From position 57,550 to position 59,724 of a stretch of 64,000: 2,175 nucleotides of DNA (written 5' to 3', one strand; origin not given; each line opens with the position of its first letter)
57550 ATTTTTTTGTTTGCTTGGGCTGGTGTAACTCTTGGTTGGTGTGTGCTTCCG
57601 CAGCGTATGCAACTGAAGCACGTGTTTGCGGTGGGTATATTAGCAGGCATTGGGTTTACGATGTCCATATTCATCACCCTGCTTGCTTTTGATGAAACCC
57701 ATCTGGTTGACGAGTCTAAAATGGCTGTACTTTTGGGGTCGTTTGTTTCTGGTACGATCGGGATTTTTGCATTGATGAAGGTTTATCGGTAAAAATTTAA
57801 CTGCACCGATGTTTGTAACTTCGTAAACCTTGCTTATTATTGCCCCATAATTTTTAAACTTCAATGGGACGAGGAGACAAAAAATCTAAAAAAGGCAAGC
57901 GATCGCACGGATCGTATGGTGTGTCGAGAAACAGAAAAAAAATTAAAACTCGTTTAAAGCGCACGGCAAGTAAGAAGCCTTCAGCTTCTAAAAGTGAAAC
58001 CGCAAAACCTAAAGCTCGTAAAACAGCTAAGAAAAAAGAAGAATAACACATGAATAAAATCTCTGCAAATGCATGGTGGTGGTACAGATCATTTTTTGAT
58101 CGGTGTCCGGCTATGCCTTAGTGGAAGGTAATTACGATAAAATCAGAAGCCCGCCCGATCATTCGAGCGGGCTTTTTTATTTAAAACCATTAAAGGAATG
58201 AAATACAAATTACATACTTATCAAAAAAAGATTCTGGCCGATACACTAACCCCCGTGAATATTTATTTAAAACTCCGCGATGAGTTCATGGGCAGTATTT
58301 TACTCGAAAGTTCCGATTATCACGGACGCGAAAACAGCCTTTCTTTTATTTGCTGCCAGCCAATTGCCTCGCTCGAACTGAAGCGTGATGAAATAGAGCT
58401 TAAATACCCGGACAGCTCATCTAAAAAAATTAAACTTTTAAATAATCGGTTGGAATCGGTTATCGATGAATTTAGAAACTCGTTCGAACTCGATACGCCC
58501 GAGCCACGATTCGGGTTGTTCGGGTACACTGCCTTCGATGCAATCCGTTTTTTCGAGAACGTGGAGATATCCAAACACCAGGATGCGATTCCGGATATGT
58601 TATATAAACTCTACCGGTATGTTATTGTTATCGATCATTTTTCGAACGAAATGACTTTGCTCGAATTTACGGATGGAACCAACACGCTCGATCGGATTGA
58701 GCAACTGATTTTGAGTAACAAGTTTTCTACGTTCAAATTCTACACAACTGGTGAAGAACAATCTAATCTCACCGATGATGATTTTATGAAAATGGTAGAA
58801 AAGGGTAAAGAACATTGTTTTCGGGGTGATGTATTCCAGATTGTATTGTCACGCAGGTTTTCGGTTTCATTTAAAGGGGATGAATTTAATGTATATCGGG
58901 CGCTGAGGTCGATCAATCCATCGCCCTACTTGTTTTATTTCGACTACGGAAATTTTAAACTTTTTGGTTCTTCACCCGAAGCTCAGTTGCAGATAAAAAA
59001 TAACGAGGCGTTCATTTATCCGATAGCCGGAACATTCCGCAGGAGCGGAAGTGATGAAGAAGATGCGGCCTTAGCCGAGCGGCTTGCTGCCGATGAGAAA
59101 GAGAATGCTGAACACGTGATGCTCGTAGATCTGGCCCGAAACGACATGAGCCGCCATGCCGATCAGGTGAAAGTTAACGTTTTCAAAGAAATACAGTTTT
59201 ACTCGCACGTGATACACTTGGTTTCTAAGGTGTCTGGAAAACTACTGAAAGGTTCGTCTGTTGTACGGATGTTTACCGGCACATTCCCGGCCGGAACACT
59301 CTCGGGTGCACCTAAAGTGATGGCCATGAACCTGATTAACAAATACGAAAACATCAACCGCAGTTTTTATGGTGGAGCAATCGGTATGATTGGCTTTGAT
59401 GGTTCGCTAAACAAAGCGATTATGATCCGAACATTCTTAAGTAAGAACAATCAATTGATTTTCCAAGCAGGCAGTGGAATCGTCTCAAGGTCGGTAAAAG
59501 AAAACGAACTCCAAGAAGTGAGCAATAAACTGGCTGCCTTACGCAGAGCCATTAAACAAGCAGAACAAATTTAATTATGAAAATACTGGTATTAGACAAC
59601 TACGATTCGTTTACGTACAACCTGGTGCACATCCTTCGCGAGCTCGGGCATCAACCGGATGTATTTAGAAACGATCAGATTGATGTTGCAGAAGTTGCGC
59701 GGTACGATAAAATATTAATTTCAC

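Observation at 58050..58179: Unannotated Trp-rich leader peptide plus terminator/antiterminator: ribosome-mediated attenuation of the trp operon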

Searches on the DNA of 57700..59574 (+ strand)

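Call 3: search_rna_families(source=window, start=57700, end=58400, threshold=evalue, max_evalue=10, show_alignments=3)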
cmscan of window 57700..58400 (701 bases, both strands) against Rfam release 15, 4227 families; matches with E-value up to 10: 20.
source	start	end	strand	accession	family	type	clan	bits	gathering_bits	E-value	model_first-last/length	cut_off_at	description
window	58144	58224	-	RF01820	RsaE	Gene; sRNA;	-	24.8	79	0.084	1-112/112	no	RNA Staph. aureus E (RoxS)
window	58112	58181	+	RF00515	PyrR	Cis-reg;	-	23.7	54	0.66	1-115/115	no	PyrR binding site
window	58145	58308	-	RF02901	AaHKsRNA41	Gene; sRNA;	-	21.7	97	0.011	1-187/187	no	Aggregatibacter sRNA 41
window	58072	58180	+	RF00513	Trp_leader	Cis-reg; leader;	-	21.6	41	0.08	1-100/100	no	Tryptophan operon leader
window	58133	58207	-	RF00121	MicC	Gene; sRNA;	-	21.6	90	1.1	1-123/123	no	MicC RNA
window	58137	58245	-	RF01772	rnk_pseudo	Cis-reg; leader;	-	20.5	55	0.62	1-108/108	no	Pseudomonas rnk leader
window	58081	58184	+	RF04312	trpB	Cis-reg;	-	20.5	59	3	1-107/107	no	trpB ncRNA motif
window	58060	58178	+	RF02552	RcsR1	Gene; sRNA;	-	20.3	60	0.12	1-96/96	no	RcsR1 sRNA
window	57985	58184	+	RF02079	STnc180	Gene; sRNA;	-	19.8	50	0.18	1-208/208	no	Enterobacterial sRNA STnc180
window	58121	58178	+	RF00512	Leu_leader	Cis-reg; leader;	-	19.7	50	0.18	1-148/148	no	Leucine operon leader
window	58107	58189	+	RF00121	MicC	Gene; sRNA;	-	19.2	90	3.4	1-123/123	no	MicC RNA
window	58033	58069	-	RF01378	CRISPR-DR65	Gene; CRISPR;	-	17.3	43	9.6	1-37/37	no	CRISPR RNA direct repeat element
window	58078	58180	+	RF01859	Phe_leader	Cis-reg; leader;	-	16.2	55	7.4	1-125/125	no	Phenylalanine leader peptide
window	58086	58181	+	RF00378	Qrr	Gene; sRNA;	-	15.9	50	4.3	1-108/108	no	Qrr RNA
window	58136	58224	-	RF00506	Thr_leader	Cis-reg; leader;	-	15.7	55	3.5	1-118/118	no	Threonine operon leader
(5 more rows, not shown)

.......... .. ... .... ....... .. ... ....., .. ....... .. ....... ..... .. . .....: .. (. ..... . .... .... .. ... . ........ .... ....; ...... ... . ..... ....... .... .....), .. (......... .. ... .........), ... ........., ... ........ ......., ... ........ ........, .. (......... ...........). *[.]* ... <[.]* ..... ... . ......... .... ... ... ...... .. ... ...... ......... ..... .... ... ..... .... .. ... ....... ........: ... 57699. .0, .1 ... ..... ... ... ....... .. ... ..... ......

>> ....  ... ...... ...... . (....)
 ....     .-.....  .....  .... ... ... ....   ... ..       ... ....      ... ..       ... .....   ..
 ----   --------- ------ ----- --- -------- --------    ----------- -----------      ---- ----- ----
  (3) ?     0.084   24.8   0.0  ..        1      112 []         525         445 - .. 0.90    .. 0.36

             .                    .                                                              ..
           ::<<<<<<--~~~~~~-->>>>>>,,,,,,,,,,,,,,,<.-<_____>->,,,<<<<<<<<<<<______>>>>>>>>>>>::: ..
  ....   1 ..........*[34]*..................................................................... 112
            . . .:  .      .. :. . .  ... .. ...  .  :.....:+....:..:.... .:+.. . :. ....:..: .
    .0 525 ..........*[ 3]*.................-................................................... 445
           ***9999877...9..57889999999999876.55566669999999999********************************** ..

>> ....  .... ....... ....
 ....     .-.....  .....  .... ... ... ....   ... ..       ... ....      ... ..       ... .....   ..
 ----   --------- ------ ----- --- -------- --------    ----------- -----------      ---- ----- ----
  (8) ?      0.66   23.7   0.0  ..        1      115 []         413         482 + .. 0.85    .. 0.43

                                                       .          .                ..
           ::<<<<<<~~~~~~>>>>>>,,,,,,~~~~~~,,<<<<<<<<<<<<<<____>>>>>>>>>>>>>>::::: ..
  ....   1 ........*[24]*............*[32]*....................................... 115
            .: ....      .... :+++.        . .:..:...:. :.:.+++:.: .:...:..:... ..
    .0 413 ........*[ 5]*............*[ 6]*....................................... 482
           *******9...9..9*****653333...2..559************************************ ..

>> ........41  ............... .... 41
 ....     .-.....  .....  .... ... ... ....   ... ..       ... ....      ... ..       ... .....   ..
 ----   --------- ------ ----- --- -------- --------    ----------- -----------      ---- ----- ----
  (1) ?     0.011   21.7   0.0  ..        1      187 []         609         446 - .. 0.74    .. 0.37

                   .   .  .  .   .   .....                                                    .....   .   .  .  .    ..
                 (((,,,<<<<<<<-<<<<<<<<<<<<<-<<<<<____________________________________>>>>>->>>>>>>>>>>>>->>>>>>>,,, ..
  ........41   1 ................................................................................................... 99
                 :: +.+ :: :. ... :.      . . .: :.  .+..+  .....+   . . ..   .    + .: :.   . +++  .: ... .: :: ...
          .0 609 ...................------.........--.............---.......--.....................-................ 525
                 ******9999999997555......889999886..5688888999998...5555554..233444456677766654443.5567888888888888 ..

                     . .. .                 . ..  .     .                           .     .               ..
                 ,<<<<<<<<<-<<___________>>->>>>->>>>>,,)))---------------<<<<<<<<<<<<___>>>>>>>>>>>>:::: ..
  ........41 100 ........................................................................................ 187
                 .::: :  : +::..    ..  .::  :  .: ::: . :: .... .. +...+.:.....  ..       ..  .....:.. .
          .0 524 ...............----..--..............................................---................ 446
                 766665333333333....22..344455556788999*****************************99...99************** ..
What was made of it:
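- On E. coli Trp_leader (Rfam RF00513): 21.6 bits, E = 0.08 (call 3).
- Tried and rejected: Rfam, permissive thresholds on 57700-58400 (call 3).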

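Call 12: search_rna_families(sources=[L001, L002, L003, L006, L009, L011, L018, L022, L024, L032, L038, L040, L042, L047, L049, L058, L063, L071, L079, L050], threshold=gathering)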
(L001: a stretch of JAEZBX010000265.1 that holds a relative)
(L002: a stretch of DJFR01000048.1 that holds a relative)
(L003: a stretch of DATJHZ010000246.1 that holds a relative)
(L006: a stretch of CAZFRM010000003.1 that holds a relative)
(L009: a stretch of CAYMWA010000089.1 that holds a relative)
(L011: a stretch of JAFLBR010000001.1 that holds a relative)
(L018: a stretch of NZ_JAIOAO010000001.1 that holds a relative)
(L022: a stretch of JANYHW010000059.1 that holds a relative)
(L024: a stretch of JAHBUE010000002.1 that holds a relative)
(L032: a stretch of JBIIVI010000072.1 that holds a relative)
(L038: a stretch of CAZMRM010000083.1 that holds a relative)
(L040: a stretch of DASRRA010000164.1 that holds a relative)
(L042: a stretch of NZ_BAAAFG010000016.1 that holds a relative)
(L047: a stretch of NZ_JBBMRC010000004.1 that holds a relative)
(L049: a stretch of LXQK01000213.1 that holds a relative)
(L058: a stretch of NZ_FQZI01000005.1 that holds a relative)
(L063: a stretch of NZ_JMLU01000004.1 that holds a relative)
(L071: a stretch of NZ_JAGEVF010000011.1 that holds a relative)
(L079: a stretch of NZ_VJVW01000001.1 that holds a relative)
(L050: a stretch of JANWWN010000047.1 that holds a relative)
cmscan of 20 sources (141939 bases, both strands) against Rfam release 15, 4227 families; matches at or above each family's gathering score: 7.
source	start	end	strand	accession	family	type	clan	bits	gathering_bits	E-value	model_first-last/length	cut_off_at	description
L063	2825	2952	+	RF01692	Bacteroid-trp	Cis-reg; leader;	-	80.7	49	2.8e-08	1-131/131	no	Bacteroidete tryptophan peptide leader RNA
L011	1137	1239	-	RF04183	Bacteroidales_small_SRP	Gene;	CL00003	78.2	55.2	8e-14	1-107/107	no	Bacteroidales small SRP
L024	441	543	-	RF04183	Bacteroidales_small_SRP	Gene;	CL00003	77.7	55.2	1.1e-13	1-107/107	no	Bacteroidales small SRP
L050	1168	1272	-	RF04183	Bacteroidales_small_SRP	Gene;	CL00003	71.8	55.2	3.4e-12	1-107/107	no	Bacteroidales small SRP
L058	2831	2959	+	RF01692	Bacteroid-trp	Cis-reg; leader;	-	67.5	49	7.4e-06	1-131/131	no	Bacteroidete tryptophan peptide leader RNA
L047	2797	2922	+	RF01692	Bacteroid-trp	Cis-reg; leader;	-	61.9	49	7.9e-05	1-131/131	no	Bacteroidete tryptophan peptide leader RNA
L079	2840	2958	+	RF01692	Bacteroid-trp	Cis-reg; leader;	-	58.4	49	0.00035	1-131/131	no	Bacteroidete tryptophan peptide leader RNA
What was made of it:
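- On Bacteroid-trp (Rfam RF01692): The model does score 58-81 bits on Flavobacteriales relatives (call 12).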

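Call 44: build_rna_model(alignment_id=A2, structure=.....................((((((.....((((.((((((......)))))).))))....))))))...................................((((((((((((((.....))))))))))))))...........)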
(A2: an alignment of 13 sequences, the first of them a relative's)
Model R1 built from alignment A2 (13 sequences, 149 columns); structure: as given.
model positions 133; base pairs 30; branch points 1; effective number of sequences 3.03; information 0.59 bits per position. Calibrated on 0.2 Mb of random sequence (short: E-values are rough).
structure used (alignment columns):
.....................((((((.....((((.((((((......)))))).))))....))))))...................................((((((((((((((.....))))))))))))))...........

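Call 45: search_with_rna_model(model_id=R1, source=window, max_evalue=10, show_alignments=1)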
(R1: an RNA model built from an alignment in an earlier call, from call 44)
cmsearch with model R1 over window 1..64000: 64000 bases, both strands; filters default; matches with E-value up to 10: 4.
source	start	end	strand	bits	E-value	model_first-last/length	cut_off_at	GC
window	58050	58183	+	92.2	1e-22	1-133/133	no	0.42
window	58138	58215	-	25.8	0.00023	1-133/133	no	0.35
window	61477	61578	+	13.5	0.59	1-133/133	no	0.34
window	63851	63945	+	11.1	2.8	1-133/133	no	0.31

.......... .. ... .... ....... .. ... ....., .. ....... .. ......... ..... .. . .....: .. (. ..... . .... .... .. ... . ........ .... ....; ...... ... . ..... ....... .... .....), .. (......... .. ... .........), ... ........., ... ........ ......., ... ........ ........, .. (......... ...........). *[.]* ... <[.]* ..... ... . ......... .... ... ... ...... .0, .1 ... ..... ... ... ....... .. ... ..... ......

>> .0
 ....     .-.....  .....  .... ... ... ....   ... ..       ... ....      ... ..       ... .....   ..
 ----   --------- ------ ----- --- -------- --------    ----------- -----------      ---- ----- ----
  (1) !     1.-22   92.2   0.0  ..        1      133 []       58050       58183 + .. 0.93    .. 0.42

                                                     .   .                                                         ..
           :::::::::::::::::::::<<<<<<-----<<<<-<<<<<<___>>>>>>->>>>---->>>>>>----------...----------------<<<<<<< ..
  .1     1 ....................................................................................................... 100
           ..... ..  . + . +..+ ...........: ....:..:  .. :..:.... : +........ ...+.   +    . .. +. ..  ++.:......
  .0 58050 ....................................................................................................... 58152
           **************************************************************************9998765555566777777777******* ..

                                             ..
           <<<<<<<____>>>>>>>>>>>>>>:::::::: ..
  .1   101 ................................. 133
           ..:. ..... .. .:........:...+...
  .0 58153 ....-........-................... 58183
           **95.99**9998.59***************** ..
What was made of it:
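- On Bacteroid-trp (Rfam RF01692): Model R1, built from 13 Cytophagales relatives without the window, scores 92.2 bits on the window (call 45).
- A covariance model built from 13 relatives, without the window, matches 58050-58183 end to end at 92.2 bits with E about 1e-22 (call 45).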

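Call 46: search_with_rna_model(model_id=R1, sources=[L001, L002, L003, L004, L005, L006, L007, L008, L010, L011, L012, L014, L015, L016, L017, L018, L019, L023, L027, L028, L030, L033, L035, L036, L037, L038, L039, L040, L041, L042, L043, L044, L045, L046, L047, L048, L049, L050, L051, L052, L053, L055, L056, L057, L058, L059, L060, L061, L062, L063, L064, L065, L066, L067, L068, L069, L070, L071, L072, L073, L074, L075, L076, L077, L078, L079, L080], max_evalue=0.01)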
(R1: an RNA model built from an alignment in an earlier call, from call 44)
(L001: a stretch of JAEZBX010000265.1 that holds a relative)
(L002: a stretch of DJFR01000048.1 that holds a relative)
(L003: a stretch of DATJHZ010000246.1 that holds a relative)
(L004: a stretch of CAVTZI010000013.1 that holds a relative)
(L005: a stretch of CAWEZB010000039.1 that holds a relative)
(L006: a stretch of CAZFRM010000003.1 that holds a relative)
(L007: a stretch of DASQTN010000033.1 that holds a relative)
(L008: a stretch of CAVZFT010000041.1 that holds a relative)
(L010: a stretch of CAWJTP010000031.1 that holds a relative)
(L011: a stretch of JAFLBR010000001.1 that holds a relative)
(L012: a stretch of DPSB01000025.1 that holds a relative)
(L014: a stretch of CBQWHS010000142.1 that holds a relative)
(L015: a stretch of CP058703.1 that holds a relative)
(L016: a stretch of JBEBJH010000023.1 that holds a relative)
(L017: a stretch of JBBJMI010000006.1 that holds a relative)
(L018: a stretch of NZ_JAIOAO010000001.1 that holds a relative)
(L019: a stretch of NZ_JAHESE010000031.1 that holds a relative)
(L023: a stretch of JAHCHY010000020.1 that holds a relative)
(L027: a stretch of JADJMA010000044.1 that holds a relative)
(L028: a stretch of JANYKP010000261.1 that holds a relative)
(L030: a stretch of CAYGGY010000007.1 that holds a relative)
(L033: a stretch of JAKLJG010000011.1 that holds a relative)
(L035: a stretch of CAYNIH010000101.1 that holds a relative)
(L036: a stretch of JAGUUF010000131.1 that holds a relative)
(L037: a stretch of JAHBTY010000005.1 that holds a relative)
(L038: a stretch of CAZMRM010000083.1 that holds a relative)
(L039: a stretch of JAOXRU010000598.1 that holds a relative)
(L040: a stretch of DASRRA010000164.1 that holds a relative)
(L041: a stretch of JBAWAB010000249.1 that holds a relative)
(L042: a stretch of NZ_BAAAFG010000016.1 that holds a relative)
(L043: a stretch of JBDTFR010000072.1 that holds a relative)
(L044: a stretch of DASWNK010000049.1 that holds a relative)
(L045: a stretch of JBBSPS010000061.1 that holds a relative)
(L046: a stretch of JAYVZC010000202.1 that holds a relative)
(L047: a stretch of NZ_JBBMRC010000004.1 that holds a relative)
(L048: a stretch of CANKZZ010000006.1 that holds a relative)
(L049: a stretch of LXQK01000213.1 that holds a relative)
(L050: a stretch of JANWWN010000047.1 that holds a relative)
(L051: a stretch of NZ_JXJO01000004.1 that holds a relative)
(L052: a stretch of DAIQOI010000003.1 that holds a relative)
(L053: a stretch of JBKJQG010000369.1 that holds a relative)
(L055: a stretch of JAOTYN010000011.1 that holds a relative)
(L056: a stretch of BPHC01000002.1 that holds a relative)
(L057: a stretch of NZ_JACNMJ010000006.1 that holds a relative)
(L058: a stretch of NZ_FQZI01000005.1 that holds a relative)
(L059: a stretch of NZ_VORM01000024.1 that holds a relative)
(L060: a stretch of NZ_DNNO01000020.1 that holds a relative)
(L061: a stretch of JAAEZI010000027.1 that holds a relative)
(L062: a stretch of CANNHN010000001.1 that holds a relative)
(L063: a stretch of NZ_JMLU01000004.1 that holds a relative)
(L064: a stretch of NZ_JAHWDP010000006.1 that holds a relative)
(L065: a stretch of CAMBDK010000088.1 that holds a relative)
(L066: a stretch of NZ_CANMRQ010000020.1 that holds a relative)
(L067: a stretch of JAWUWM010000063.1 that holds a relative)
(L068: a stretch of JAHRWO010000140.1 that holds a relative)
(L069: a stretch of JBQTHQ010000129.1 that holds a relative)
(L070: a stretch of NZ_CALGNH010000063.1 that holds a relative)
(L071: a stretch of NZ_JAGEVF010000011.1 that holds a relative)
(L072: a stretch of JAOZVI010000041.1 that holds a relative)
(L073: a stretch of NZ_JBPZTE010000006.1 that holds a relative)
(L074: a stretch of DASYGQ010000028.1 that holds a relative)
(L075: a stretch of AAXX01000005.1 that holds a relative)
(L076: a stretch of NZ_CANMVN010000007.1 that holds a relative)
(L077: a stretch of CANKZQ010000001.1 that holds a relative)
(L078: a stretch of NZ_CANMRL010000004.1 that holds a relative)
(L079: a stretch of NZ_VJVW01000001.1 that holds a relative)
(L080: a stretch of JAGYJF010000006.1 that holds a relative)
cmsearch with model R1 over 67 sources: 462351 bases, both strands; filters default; matches with E-value up to 0.01: 68.
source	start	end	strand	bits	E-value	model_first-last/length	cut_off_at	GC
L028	2832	2962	+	113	1.3e-27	1-133/133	no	0.44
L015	2864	2986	+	77.3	9.9e-18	1-133/133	no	0.45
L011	2869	2989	+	76.4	1.7e-17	1-133/133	no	0.45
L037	2854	2973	+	76.2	1.9e-17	1-133/133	no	0.44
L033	2849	2972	+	67.5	5.1e-15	1-133/133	no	0.47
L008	2846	2966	+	66.5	9.3e-15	1-133/133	no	0.44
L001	2853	2974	+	66.4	1e-14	1-133/133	no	0.45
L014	2844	2966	+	65.6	1.7e-14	1-133/133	no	0.38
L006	2839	2961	+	65.5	1.8e-14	1-133/133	no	0.41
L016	2823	2942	+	65.3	2e-14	1-133/133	no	0.43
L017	2850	2968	+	64.6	3.1e-14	1-133/133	no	0.39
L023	2869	2988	+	64.5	3.4e-14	1-133/133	no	0.46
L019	2858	2981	+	63.9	4.9e-14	1-133/133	no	0.42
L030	2841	2962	+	63.9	4.9e-14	1-133/133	no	0.42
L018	2867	2990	+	63.8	5.3e-14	1-133/133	no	0.42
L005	2840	2961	+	63.5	6.4e-14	1-133/133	no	0.41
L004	2838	2959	+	63.2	7.5e-14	1-133/133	no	0.41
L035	2835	2958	+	62.5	1.2e-13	1-133/133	no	0.48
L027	2865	2985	+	61.2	2.7e-13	1-133/133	no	0.42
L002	2822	2944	+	60.5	4.4e-13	1-133/133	no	0.39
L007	804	924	+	59.7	7.4e-13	1-133/133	no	0.41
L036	2842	2965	+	57.7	2.6e-12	1-133/133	no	0.48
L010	2854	2971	+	56.4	5.9e-12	1-133/133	no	0.44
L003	2832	2958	+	51.9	1.1e-10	1-133/133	no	0.45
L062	2857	2983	+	49.2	5.7e-10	1-133/133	no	0.29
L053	1879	2004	+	47.6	1.6e-09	1-133/133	no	0.31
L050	2853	2974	+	47.2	2e-09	1-133/133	no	0.43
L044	2856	2981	+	45.8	4.9e-09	1-133/133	no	0.3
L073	2851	2983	+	45.1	7.7e-09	1-133/133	no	0.32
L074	2856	2974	+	43.1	2.8e-08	1-133/133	no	0.4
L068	2844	2976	+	43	2.9e-08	1-133/133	no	0.33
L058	2851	2983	+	43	3e-08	1-133/133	no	0.31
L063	2845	2976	+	40.9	1.1e-07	1-133/133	no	0.33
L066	2859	2981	+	40.9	1.2e-07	1-133/133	no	0.31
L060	2844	2976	+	40.6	1.4e-07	1-133/133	no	0.34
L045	2862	2987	+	40.6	1.4e-07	1-133/133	no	0.34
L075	2844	2976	+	40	2e-07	1-133/133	no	0.34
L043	2849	2985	+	38.5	5.2e-07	1-133/133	no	0.26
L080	2797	2922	+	38.2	6.3e-07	1-133/133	no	0.3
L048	2849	2980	+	38.1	6.7e-07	1-133/133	no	0.28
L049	2731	2856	+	38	7.4e-07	1-133/133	no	0.34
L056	2835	2958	+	37.9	7.5e-07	1-133/133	no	0.48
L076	2855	2984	+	37.9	7.9e-07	1-133/133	no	0.29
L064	2875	2994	+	37.5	1e-06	1-133/133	no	0.32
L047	2817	2948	+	36.7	1.6e-06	1-133/133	no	0.32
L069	2862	2987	+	36.7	1.7e-06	1-133/133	no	0.33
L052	2858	2981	+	36.3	2.1e-06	1-133/133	no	0.45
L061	2856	2984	+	35.9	2.7e-06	1-133/133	no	0.32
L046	2259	2385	+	35.9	2.8e-06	1-133/133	no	0.32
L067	2855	2983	+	34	9.3e-06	1-133/133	no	0.32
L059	2803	2930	+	33.8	1e-05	1-133/133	no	0.33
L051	2822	2952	+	33.5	1.3e-05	1-133/133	no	0.31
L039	2863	2983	+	33.4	1.3e-05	1-133/133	no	0.35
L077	2820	2944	+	33.2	1.5e-05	1-133/133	no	0.34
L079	2860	2980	+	32.8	1.9e-05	1-133/133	no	0.34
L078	2857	2986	+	32.2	3e-05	1-133/133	no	0.32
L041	2867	2987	+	32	3.3e-05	1-133/133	no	0.36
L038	2860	2986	+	31.3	5.3e-05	1-133/133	no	0.36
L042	2864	2985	+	31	6.2e-05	1-133/133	no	0.37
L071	2865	2983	+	30.5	8.6e-05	1-133/133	no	0.33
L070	447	566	+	30.5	8.8e-05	1-133/133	no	0.32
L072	2864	2981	+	30.4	9.3e-05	1-133/133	no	0.31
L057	2855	2983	+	29.8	0.00014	1-133/133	no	0.33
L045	95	185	+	29.3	0.00019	1-133/133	no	0.29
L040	981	1102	+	27.2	0.0007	1-133/133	no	0.36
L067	2690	2796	+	26.6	0.001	1-133/133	no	0.27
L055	228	339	+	25.6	0.002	1-133/133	no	0.38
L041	2736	2822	+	25.5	0.0021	1-133/133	no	0.32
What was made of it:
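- On Bacteroid-trp (Rfam RF01692): It scores 33-43 bits on the same sites RF01692 annotates in L047, L058, L063 and L079 (calls 12, 46).
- Closest known: Bacteroid-trp RNA motif. Same: My model R1, built from the window's relatives, hits the same sites that RF01692 hits in L047, L058, L063 and L079 (calls 12, 46).
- It also finds the leaders of 65 of the 67 other loci, including those annotated by Rfam Bacteroid-trp (calls 12, 46).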
